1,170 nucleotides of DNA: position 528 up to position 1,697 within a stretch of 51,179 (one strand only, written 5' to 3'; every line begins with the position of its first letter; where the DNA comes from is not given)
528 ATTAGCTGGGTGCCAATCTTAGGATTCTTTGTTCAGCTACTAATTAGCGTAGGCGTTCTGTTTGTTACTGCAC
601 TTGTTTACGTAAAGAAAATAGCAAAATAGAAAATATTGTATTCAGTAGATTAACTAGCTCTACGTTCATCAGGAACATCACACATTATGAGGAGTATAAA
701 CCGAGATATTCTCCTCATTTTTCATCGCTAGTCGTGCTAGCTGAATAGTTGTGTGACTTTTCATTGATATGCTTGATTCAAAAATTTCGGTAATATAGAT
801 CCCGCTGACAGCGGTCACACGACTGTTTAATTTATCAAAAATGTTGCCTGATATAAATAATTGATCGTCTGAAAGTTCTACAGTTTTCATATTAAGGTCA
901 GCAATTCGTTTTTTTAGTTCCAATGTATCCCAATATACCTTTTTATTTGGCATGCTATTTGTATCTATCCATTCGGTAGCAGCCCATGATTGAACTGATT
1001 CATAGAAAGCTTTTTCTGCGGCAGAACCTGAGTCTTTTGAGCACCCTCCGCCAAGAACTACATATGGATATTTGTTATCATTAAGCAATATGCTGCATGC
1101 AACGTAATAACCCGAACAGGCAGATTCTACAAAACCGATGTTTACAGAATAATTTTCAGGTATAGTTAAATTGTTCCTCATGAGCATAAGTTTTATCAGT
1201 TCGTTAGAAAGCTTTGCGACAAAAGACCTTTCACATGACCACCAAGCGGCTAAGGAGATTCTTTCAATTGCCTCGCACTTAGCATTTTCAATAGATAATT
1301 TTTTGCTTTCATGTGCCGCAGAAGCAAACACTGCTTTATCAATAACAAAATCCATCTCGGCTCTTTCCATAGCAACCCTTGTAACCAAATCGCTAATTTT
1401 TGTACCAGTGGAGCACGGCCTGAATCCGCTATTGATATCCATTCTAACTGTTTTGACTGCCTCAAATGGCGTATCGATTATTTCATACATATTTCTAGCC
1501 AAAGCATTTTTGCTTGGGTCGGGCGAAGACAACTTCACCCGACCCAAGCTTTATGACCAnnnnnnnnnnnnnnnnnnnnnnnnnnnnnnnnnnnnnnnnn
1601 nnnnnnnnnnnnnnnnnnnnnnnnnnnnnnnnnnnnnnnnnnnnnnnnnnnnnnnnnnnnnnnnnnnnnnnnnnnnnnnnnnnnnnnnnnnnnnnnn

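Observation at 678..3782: Candidate RiPP-like or protein-modification system: ABC-F, Gly-Gly-Ile-Asn-Cys-led protein, hairpin and mini-YcaO downstream of tRNA-Leu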

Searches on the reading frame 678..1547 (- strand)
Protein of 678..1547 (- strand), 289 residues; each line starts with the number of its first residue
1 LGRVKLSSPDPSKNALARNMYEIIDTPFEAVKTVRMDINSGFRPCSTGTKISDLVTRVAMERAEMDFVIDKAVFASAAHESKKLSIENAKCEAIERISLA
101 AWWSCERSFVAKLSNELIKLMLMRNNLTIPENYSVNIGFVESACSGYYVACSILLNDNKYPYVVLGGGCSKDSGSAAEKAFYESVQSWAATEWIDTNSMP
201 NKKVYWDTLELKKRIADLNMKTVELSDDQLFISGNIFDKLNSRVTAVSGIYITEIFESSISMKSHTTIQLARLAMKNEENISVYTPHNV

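Call 5: search_protein_families(library=pfam, proteins=[window:678-1547:-], max_evalue=1)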
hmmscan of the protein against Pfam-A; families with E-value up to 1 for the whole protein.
window:678-1547:- (289 aa): 1 family
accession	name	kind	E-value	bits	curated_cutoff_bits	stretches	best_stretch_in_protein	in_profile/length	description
PF02624.21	YcaO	-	1.5e-05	24.9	25.7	1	77-201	120-240/325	YcaO cyclodehydratase, ATP-ad Mg2+-binding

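Call 6: search_protein_families(library=ncbifam, proteins=[window:678-1547:-], max_evalue=1)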
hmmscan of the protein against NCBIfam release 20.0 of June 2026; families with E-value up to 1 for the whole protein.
window:678-1547:- (289 aa): 1 family
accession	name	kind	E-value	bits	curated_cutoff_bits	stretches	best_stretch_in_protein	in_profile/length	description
TIGR03604.1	TOMM_cyclo_SagD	subfamily_domain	1.2e-08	34.2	219.25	1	77-193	117-234/377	thiazole/oxazole-forming peptide maturase, SagD family component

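Call 15: find_homologous_proteins(query=window:678-1490:-, max_evalue=0.01)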
Query window:678-1490:- (270 aa): 24 proteins with E <= 0.01 among 708 candidates.
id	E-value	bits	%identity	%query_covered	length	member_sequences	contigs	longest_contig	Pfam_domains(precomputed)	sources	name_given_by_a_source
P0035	1.5e-174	596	100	100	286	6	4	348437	-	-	-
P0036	2.6e-86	307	54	100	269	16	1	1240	PF02624.22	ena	-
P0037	8.0e-86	305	54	100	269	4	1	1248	PF02624.22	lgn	-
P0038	2.3e-82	294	54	100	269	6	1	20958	PF02624.22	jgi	-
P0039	4.5e-82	293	51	100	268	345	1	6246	PF02624.22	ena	-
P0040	1.3e-80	288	53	100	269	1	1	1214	PF02624.22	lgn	-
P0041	1.5e-80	288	51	100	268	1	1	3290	PF02624.22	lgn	-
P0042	3.8e-79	283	51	100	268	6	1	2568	PF02624.22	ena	-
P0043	2.7e-78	281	51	100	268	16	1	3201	PF02624.22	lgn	-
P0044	2.9e-78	280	50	100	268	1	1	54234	PF02624.22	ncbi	-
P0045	1.3e-72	262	49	100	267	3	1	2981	PF02624.22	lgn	-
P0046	1.8e-71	258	48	100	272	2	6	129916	PF02624.22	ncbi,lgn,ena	-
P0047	1.6e-68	249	55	85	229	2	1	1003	PF02624.22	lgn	-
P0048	1.8e-68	248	53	85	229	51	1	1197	PF02624.22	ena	-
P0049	8.1e-68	246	46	100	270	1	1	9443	PF02624.22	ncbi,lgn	-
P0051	5.0e-65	237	52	85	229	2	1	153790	PF02624.22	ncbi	-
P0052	6.7e-65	237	51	85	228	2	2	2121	PF02624.22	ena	-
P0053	2.0e-62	229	51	85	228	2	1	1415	PF02624.22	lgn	-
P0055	2.8e-37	146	36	100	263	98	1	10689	PF02624.22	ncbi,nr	ncbi:YcaO-like family protein [Candidatus Saccharibacteria bacterium]|nr:YcaO-like family protein [C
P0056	1.6e-35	141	37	100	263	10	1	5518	-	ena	-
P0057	9.4e-35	138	40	70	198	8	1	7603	PF02624.22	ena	-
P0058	6.1e-28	116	46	52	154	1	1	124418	-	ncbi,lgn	-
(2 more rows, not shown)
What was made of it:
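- On YcaO superfamily (PF02624 / IPR003776): 19 of 24 relatives carry a precomputed PF02624 hit (call 15).
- Checked: Most relatives do carry PF02624 (call 15).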

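Call 16: find_encoding_contigs(protein=P0055, flank=5000, max_places=3)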
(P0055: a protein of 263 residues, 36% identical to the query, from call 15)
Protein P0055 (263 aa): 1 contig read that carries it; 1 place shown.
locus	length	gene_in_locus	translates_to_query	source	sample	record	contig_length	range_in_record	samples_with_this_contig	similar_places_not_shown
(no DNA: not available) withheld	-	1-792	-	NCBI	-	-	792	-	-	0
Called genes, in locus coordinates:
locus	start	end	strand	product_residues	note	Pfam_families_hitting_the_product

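Call 17: find_encoding_contigs(protein=P0046, flank=5000, max_places=3)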
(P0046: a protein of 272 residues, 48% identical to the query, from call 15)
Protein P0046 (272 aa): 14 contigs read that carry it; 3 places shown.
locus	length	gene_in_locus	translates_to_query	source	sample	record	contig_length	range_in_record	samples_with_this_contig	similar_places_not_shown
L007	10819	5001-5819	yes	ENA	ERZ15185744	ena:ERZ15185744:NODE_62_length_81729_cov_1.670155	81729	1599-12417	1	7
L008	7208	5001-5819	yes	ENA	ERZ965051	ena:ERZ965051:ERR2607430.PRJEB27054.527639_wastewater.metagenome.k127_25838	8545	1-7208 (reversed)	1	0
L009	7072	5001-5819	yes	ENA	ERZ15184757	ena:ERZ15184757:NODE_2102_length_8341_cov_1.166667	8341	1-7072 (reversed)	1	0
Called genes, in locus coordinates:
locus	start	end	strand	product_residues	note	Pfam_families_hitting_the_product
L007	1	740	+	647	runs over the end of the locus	PF00753:Lactamase_B, PF23023:Anti-Pycsar_Apyc1 (weak), PF12706:Lactamase_B_2 (weak), PF02112:PDEase_II (faint), PF22505:RNase_J_b_CASP, PF07521:RMMBL (weak), PF17770:RNase_J_C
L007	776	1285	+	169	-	PF06414:Zeta_toxin (weak), PF13238:AAA_18 (weak), PF13671:AAA_33 (weak)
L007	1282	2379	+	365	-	PF13302:Acetyltransf_3, PF00583:Acetyltransf_1, PF13420:Acetyltransf_4 (faint), PF00583:Acetyltransf_1, PF13673:Acetyltransf_10, PF13508:Acetyltransf_7, PF08445:FR47 (weak)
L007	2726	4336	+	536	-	PF00005:ABC_tran, PF03193:RsgA_GTPase (faint), PF13476:AAA_23 (faint), PF13555:AAA_29 (faint), PF02463:SMC_N (weak), PF13304:AAA_21 (faint), PF13558:SbcC_Walker_B (faint), PF00005:ABC_tran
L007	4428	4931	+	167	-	-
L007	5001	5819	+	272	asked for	PF02624:YcaO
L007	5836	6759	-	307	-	PF00924:MS_channel_2nd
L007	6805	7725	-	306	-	PF01544:CorA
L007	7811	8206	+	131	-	PF07784:DUF1622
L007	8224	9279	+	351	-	PF03741:TerC, PF04332:DUF475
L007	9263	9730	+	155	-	PF01569:PAP2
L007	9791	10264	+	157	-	-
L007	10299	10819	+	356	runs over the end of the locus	PF02646:RmuC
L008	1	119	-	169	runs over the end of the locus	PF06414:Zeta_toxin (weak), PF13238:AAA_18 (weak), PF13671:AAA_33 (weak)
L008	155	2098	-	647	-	PF00753:Lactamase_B, PF23023:Anti-Pycsar_Apyc1 (weak), PF12706:Lactamase_B_2 (weak), PF02112:PDEase_II (faint), PF22505:RNase_J_b_CASP, PF07521:RMMBL (weak), PF17770:RNase_J_C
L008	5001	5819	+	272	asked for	PF02624:YcaO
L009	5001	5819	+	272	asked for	PF02624:YcaO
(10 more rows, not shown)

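Call 18: find_encoding_contigs(protein=P0058, flank=5000, max_places=2)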
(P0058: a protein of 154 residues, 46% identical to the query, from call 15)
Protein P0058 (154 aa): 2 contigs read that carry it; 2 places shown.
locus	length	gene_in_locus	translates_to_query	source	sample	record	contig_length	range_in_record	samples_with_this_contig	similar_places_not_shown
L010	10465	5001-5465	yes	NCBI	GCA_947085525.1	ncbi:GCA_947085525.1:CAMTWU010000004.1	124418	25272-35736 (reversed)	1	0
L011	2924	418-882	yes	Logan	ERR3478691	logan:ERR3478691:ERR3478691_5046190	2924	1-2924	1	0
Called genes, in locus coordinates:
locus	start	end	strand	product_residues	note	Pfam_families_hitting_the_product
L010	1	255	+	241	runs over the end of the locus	-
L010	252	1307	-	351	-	PF01926:MMR_HSR1, PF02421:FeoB_N, PF06071:YchF-GTPase_C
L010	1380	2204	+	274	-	PF00990:GGDEF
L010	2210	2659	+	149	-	-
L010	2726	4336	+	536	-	PF00005:ABC_tran, PF00006:ATP-synt_ab (faint), PF02463:SMC_N (faint), PF03193:RsgA_GTPase (faint), PF13175:AAA_15 (faint), PF13555:AAA_29 (faint), PF01926:MMR_HSR1 (faint), PF00005:ABC_tran, +3 more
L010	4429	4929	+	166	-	-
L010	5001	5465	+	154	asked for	-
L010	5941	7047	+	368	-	PF08590:DUF1771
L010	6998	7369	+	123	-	-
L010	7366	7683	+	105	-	-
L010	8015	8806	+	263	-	-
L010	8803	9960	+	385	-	PF00266:Aminotran_5, PF01212:Beta_elim_lyase (weak), PF01041:DegT_DnrJ_EryC1 (weak)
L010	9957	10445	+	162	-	-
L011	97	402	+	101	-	-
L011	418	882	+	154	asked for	-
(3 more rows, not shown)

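Call 20: search_solved_structures(query=A2, max_evalue=10, show_alignments=3)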
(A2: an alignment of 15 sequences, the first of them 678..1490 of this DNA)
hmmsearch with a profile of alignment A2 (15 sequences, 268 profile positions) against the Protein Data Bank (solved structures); distinct sequences matched with E-value up to 10: 9.
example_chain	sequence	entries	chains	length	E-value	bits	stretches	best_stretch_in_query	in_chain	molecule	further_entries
7jln_B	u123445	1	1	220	0.003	20.1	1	123-246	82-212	iv9 Light Chain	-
9v11_L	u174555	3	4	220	0.0076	18.8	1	123-246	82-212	Fab of Osemitamab (TST001), Light chain | Fab of Osemitamab (TST001) - Light chain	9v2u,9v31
9gvn_D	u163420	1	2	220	0.015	17.8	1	123-246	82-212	Fab light chain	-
6xkr_L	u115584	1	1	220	0.026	17.1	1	123-246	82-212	Sasanlimab Fab Light chain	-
4jzj_B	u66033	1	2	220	0.029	16.9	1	123-246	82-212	Fab Light Chain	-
7rm1_B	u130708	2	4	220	0.034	16.7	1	123-246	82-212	2E10.E9 Fab light chain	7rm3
9v32_L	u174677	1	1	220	0.034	16.7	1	123-246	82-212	Fab of Zolbetuximab - Light chain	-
6ynx_i1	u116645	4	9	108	0.047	16.2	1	171-214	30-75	Inhibitor of F1 (IF1)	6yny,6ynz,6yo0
7u58_A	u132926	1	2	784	0.11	15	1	64-167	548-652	MusD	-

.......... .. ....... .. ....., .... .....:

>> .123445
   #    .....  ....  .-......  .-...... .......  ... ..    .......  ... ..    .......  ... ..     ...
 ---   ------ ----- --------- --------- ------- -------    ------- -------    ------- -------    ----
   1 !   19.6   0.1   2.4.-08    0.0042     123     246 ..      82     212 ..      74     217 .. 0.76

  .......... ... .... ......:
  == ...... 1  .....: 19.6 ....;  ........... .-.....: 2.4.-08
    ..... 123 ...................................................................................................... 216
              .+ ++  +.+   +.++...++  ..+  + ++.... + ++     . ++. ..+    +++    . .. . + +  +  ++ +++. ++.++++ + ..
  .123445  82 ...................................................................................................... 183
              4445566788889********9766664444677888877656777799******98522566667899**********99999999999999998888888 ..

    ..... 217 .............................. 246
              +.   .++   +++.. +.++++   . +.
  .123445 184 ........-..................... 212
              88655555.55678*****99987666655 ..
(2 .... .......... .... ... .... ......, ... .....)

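Call 34: predict_structure(alignment_id=A4)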
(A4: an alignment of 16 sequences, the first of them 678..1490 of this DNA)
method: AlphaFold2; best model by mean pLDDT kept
length: 270 residues; sequences in the alignment: 16
mean_pLDDT: 85.6   pTM: 0.88
mean pLDDT of the five models: 85.6, 84.0, 83.9, 83.6, 83.4
residues with pLDDT >= 90: 132; 70-90: 109; 50-70: 28; < 50: 1
segments of 3 or more residues with pLDDT < 50: none
pLDDT, mean of each block of 10 residues (from residue 1): 86 79 71 85 84 84 94 93 92 92 92 95 91 93 92 94 93 87 83 93 70 67 90 86 65 89 68
secondary structure, 60 per line:
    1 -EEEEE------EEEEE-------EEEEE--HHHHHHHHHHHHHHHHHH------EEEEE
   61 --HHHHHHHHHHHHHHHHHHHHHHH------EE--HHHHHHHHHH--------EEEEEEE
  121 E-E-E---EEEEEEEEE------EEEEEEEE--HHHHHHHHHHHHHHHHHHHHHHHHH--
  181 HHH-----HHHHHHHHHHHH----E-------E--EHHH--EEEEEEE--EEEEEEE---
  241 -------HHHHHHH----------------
elements in order: E2-6 E13-17 E25-29 H32-49 E56-60 H63-85 H96-105 E114-121 E129-137 E144-151 H154-178 H189-200 E222-228 E231-237 H248-254
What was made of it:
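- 678..1490 (-): Minimal YcaO, 270 aa. Invariant motifs: G29..M41-E42-x-x-E45; E73-x-x-E76-R77..W83W84; G147GGC150..E164-x-x-Q167; and a C-terminal FTPHN. No recognisable SD. Model pLDDT 85.6 (call 34).
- On YcaO superfamily (PF02624 / IPR003776): AlphaFold2 model with pLDDT 85.6 and pTM 0.88 (call 34).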

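Call 38: fold_search(model_id=the predicted structure, library=pdb)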
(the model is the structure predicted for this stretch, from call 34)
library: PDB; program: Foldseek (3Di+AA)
matches with E <= 10: 647; with E <= 0.001: 30
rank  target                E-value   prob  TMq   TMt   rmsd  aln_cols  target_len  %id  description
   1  6ci7_A                3.8e-08  1.00  0.64  0.49   6.4       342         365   13  The structure of YcaO from Methanopyrus kandleri bound with AMPPCP and Mg2+ (released 2018-03-21)
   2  6cib_E                6.8e-08  1.00  0.66  0.51   5.8       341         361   14  The structure of YcaO from Methanopyrus kandleri bound with AMPPCP and Mg2+ (released 2018-03-21)
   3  6ci7_C                6.8e-08  1.00  0.62  0.48   6.7       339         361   12  The structure of YcaO from Methanopyrus kandleri bound with AMPPCP and Mg2+ (released 2018-03-21)
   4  6cib_A                7.2e-08  1.00  0.66  0.51   5.9       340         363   13  The structure of YcaO from Methanopyrus kandleri bound with AMPPCP and Mg2+ (released 2018-03-21)
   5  6ci7_B                9.2e-08  1.00  0.64  0.50   6.1       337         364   12  The structure of YcaO from Methanopyrus kandleri bound with AMPPCP and Mg2+ (released 2018-03-21)
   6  6cib_D                1.3e-07  1.00  0.65  0.51   5.8       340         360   14  The structure of YcaO from Methanopyrus kandleri bound with AMPPCP and Mg2+ (released 2018-03-21)
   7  6ci7_F                1.7e-07  1.00  0.65  0.50   5.8       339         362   12  The structure of YcaO from Methanopyrus kandleri bound with AMPPCP and Mg2+ (released 2018-03-21)
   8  6cib_C                2.0e-07  1.00  0.64  0.50   6.6       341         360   14  The structure of YcaO from Methanopyrus kandleri bound with AMPPCP and Mg2+ (released 2018-03-21)
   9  6gri_D                2.0e-07  1.00  0.46  0.33   7.9       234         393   18  E. coli Microcin synthetase McbBCD complex (released 2019-01-30)
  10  6gos_D                3.3e-07  1.00  0.46  0.33  12.1       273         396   18  E. coli Microcin synthetase McbBCD complex with pro-MccB17 bound (released 2019-01-30)
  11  6ci7_D                4.0e-07  1.00  0.64  0.50   5.7       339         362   13  The structure of YcaO from Methanopyrus kandleri bound with AMPPCP and Mg2+ (released 2018-03-21)
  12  4v1v_A                7.2e-07  1.00  0.45  0.18   6.1       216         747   14  Heterocyclase in complex with substrate and Cofactor (released 2015-01-14)
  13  4bs9                  1.2e-06  1.00  0.40  0.17  13.1       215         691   12  Structure of the heterocyclase TruD (released 2013-11-06)
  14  4v1v_B                2.6e-06  1.00  0.45  0.18   6.7       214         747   14  Heterocyclase in complex with substrate and Cofactor (released 2015-01-14)
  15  4v1u_A                3.0e-06  1.00  0.45  0.18   6.1       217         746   14  Heterocyclase in complex with substrate and Cofactor (released 2015-01-14)
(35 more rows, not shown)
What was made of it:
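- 678..1490 (-): Foldseek best match is M. kandleri YcaO 6ci7/6cib, E = 4e-8, TMq 0.65 (call 38).
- On YcaO superfamily (PF02624 / IPR003776): The best is 6ci7, E = 3.8e-8, TMq 0.64-0.66 (call 38).
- Checked: The AlphaFold2 model (pLDDT 85.6) matches solved YcaO structures with probability 1.00 and E = 4e-8 (calls 34, 38).
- YcaO fold with probability 1.00 (call 38). The best fold matches are thioamide-forming enzymes (call 38). The closest folds are the TfuA-independent thioamide-forming YcaOs of methanogens (call 38).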

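Call 43: find_encoding_contigs(protein=P0056, flank=6000, max_places=3)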
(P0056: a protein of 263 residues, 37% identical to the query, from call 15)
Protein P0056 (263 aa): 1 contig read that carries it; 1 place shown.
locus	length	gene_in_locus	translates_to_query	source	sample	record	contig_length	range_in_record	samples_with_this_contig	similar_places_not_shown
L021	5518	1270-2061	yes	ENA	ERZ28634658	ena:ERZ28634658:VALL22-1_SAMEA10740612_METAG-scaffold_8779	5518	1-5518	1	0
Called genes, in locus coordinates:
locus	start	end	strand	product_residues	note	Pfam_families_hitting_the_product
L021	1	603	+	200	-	?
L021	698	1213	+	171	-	-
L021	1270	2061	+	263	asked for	-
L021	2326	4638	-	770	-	PF00122:E1-E2_ATPase, PF00702:Hydrolase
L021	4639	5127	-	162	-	-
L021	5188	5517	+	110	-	?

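Call 44: find_encoding_contigs(protein=P0057, flank=6000, max_places=3)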
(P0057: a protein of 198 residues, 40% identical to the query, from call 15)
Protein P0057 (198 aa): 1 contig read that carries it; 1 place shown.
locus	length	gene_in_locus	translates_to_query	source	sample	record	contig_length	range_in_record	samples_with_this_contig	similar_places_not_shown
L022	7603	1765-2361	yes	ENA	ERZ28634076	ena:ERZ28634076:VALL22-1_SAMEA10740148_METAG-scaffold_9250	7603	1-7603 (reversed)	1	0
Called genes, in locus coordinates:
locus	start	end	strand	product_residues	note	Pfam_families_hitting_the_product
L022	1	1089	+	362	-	?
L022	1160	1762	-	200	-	-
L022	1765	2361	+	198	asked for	PF02624:YcaO (weak)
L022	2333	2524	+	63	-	-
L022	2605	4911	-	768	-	PF00122:E1-E2_ATPase, PF00702:Hydrolase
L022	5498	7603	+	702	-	?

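Call 59: find_homologous_proteins(query=A4, max_evalue=0.001)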
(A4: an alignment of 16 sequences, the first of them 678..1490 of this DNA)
Query A4 (16 sequences) (270 aa, profile of the alignment): 30 proteins with E <= 0.001 among 6515 candidates.
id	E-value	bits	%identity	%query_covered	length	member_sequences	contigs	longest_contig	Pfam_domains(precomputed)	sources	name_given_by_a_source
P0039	2.9e-137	474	51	100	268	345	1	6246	PF02624.22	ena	-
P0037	9.9e-137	473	54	100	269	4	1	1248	PF02624.22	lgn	-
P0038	1.9e-136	472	54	100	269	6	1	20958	PF02624.22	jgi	-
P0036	2.3e-135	468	54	100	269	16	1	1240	PF02624.22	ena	-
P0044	5.0e-135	467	50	100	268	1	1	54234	PF02624.22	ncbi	-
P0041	5.5e-135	467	51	100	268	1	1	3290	PF02624.22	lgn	-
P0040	7.5e-135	467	53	100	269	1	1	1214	PF02624.22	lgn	-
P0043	2.0e-134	465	51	100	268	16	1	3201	PF02624.22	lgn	-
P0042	4.7e-134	464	51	100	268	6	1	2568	PF02624.22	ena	-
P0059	2.0e-131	455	51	100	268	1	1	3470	PF02624.22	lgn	-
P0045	1.5e-122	426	49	100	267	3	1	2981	PF02624.22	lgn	-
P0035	6.4e-118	411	100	100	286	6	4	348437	-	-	-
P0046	1.9e-115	403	48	100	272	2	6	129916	PF02624.22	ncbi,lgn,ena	-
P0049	4.0e-114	399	46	100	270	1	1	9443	PF02624.22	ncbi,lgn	-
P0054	1.2e-109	384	42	100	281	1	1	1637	-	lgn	-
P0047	6.5e-106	372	55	85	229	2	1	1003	PF02624.22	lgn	-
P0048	6.8e-106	372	53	85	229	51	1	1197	PF02624.22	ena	-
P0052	3.1e-102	360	51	85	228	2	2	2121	PF02624.22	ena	-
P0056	7.1e-102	358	37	100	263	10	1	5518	-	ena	-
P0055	7.3e-102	358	36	100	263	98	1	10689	PF02624.22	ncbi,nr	ncbi:YcaO-like family protein [Candidatus Saccharibacteria bacterium]|nr:YcaO-like family protein [C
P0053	2.8e-96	340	51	85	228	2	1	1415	PF02624.22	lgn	-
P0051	1.6e-90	321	52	85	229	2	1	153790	PF02624.22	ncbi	-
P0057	6.8e-82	293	40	70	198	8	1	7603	PF02624.22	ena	-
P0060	1.3e-63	233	37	98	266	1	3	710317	-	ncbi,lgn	ncbi:MAG: hypothetical protein WAV04_00490 [Candidatus Microsaccharimonas sp.]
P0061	1.5e-59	220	38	98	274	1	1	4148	PF02624.22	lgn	-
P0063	1.5e-44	170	37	71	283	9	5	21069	-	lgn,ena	-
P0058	4.1e-36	143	46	52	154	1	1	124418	-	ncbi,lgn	-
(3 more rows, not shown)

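Call 60: find_encoding_contigs(protein=P0060, flank=6000, max_places=2)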
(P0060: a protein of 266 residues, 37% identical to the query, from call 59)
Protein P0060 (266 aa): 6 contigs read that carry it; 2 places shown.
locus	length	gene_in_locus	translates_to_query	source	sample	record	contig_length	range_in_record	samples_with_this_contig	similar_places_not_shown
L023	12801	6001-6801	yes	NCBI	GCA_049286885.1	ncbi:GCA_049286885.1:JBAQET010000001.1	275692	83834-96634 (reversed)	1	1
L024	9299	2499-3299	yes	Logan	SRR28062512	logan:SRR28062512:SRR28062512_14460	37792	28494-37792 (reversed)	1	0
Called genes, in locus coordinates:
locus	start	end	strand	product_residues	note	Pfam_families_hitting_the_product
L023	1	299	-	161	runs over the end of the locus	-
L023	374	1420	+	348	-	PF01380:SIS (weak), PF10432:bact-PGI_C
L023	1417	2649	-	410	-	PF12704:MacB_PCD, PF02687:FtsX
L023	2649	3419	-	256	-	PF00005:ABC_tran, PF02463:SMC_N (faint), PF13304:AAA_21 (faint)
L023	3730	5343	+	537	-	PF00005:ABC_tran, PF02463:SMC_N (faint), PF03193:RsgA_GTPase (faint), PF13555:AAA_29 (faint), PF13304:AAA_21 (faint), PF00005:ABC_tran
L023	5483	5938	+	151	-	-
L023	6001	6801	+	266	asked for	-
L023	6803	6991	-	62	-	-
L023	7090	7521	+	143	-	-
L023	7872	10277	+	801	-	PF03477:ATP-cone, PF00317:Ribonuc_red_lgN, PF02867:Ribonuc_red_lgC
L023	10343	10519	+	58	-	-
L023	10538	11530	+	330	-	PF00268:Ribonuc_red_sm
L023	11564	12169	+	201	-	PF01928:CYTH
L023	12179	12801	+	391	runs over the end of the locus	PF00479:G6PD_N, PF02781:G6PD_C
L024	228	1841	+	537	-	PF00005:ABC_tran, PF02463:SMC_N (faint), PF03193:RsgA_GTPase (faint), PF13555:AAA_29 (faint), PF13304:AAA_21 (faint), PF00005:ABC_tran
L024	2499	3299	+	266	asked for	-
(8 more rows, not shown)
